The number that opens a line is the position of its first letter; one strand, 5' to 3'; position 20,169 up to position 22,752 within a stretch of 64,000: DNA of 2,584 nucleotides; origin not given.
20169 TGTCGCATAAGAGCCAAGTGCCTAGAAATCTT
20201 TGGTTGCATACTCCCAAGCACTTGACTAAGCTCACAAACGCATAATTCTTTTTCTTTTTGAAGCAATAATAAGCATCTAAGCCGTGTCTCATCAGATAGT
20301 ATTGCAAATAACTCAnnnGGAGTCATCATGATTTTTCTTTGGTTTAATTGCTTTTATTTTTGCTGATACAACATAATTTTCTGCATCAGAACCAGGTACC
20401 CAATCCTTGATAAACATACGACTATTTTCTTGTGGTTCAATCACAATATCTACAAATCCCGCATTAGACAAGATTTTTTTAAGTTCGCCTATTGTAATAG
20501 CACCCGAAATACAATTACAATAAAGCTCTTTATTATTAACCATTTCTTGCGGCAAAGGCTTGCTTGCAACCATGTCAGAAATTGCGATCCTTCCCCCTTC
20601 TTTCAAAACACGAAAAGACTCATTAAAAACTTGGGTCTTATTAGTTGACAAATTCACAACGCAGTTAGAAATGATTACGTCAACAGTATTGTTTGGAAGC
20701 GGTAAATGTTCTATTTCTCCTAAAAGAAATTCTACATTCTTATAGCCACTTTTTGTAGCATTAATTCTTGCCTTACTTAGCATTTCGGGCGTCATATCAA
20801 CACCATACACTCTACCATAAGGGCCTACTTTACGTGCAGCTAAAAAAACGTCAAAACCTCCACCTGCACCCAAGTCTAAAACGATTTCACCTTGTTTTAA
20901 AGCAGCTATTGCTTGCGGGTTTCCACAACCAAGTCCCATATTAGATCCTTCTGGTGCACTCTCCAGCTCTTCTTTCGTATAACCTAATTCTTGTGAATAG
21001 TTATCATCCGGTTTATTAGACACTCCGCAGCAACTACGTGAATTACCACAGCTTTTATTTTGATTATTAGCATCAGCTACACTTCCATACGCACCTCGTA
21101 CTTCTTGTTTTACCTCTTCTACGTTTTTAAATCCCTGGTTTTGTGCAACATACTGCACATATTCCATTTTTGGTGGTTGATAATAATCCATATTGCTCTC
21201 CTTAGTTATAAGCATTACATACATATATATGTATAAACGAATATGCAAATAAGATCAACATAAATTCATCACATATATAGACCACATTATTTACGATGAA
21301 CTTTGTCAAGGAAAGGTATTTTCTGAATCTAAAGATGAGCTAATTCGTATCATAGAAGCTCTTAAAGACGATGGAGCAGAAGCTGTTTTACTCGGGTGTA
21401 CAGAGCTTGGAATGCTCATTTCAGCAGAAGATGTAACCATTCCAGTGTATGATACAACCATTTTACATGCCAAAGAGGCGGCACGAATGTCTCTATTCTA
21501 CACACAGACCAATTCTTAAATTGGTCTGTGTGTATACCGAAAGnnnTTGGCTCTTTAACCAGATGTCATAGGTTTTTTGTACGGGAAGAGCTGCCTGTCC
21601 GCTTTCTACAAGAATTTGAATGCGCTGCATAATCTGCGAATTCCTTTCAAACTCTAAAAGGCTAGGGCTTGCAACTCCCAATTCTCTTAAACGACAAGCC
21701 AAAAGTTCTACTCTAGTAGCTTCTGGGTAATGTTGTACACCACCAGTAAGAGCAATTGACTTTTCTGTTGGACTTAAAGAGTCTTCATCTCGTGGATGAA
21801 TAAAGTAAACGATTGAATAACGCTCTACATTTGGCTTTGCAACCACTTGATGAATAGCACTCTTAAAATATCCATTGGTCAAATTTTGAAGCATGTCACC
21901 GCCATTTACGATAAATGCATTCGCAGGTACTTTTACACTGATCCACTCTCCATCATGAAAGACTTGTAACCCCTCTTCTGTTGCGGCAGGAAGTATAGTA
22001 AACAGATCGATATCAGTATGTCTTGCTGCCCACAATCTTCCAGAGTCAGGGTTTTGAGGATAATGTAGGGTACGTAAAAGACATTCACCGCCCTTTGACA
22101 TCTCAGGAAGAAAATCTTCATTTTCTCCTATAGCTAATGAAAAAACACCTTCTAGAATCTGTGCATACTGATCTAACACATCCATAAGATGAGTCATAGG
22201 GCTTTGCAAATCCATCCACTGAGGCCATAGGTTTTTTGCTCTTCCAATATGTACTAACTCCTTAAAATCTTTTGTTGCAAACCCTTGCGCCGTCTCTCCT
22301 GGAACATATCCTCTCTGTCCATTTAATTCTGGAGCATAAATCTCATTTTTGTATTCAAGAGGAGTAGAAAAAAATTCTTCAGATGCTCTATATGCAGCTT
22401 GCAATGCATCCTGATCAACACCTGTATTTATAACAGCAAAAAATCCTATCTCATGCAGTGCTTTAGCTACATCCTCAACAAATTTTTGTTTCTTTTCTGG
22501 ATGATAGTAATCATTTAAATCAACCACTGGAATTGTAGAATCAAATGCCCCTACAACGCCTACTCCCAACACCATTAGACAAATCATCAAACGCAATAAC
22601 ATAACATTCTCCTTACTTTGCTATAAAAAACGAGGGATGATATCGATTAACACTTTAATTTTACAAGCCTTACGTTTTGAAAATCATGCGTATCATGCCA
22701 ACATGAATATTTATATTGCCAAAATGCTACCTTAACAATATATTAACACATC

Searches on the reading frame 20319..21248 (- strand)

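Call 3: search_protein_families(library=pfam, proteins=[window:20319-21248:-], max_evalue=0.01)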
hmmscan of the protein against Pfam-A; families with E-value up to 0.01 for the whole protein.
window:20319-21248:- (310 aa): 17 families
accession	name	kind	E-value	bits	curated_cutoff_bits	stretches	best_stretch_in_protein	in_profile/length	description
PF13847.12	Methyltransf_31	-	1.7e-40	138.5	27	1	118-264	2-145/145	Methyltransferase domain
PF08241.18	Methyltransf_11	-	2.6e-21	76.5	21.2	1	124-223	1-95/95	Methyltransferase domain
PF13649.12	Methyltransf_25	-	4e-21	75.9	27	1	123-219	1-97/97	Methyltransferase domain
PF01209.24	Ubie_methyltran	-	4.5e-18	65.9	20.1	1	114-244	42-170/233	ubiE/COQ5 methyltransferase family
PF08242.18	Methyltransf_12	-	4.8e-11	43.7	30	1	124-221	1-98/98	Methyltransferase domain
PF13489.12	Methyltransf_23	-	1.9e-08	34.6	27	1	115-266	17-160/164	Methyltransferase domain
PF01135.25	PCMT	-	1.1e-07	32.3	20.3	1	116-221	70-169/210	Protein-L-isoaspartate(D-aspartate) O-methyltransferase (PCMT)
PF06325.19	PrmA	-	2e-07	31.2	22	1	117-230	159-265/296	Ribosomal protein L11 methyltransferase (PrmA)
PF20922.3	Anamorsin_N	-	1.9e-05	24.9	27.1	1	163-258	27-124/163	Anamorsin, N-terminal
PF01728.25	FtsJ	-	3.2e-05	24.4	24.1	1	117-205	19-108/181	FtsJ-like methyltransferase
PF05175.20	MTS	-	4.8e-05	23.5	23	1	120-235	32-147/170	Methyltransferase small domain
PF01170.24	UPF0020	-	7.3e-05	23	22.3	1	146-195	78-128/197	RMKL-like, methyltransferase domain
PF05148.21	Methyltransf_8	-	0.00019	21.8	27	1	178-226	112-159/219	Hypothetical methyltransferase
PF24675.1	NpmA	-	0.0016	18.2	60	1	119-184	23-91/214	16S rRNA (adenine(1408)-N(1))-methyltransferase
PF13679.12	Methyltransf_32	-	0.0027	18.1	27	1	118-185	24-95/143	Methyltransferase domain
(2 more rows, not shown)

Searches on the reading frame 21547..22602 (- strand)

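Call 3: search_protein_families(library=pfam, proteins=[window:21547-22602:-], max_evalue=0.01)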
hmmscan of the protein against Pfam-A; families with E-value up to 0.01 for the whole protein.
window:21547-22602:- (352 aa): 2 families
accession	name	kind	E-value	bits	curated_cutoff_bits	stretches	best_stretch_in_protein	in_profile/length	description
PF03171.26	2OG-FeII_Oxy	-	2.4e-22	79.6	23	1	173-270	2-101/101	2OG-Fe(II) oxygenase superfamily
PF14226.12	DIOX_N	-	3.2e-21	76.6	27.3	1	24-123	1-98/117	non-haem dioxygenase in morphine synthesis N-terminal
